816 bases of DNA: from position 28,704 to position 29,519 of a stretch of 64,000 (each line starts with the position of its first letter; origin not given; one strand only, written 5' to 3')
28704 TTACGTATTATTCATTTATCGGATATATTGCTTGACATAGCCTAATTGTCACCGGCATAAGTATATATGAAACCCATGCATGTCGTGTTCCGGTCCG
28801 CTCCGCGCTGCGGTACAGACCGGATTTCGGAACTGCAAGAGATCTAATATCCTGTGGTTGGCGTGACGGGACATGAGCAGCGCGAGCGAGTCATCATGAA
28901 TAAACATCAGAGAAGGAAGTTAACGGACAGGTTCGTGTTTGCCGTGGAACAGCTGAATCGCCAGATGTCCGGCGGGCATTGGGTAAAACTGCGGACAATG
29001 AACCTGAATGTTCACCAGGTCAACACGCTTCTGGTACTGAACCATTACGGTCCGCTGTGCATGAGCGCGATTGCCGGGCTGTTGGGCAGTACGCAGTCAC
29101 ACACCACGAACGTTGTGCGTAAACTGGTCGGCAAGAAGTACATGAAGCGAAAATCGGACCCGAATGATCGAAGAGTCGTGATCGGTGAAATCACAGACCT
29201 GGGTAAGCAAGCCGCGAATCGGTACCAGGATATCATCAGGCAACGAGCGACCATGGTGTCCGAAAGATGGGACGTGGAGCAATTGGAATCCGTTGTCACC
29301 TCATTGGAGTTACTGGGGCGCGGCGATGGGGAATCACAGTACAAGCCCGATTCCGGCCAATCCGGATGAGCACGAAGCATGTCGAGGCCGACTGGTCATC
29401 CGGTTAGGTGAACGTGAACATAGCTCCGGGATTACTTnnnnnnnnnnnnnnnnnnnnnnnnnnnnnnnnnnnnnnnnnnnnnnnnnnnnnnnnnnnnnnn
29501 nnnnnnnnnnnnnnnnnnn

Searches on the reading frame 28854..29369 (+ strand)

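Call 12: search_protein_families(library=pfam, proteins=[window:28854-29369:+], max_evalue=0.01)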
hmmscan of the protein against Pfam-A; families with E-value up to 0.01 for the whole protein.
window:28854-29369:+ (171 aa): 4 families
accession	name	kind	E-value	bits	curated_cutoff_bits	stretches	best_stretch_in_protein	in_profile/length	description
PF01047.28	MarR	-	3.6e-11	43.2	24.6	1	51-109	1-59/59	MarR family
PF12802.13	MarR_2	-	1.3e-05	25.7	27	1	50-107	2-60/61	MarR family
PF13463.12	HTH_27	-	2.6e-05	24.9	22.2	1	59-117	9-68/68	Winged helix DNA-binding domain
PF22381.2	Staph_reg_Sar_Rot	-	0.00011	22.7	27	1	47-120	8-81/85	Transcriptional regulator SarA/Rot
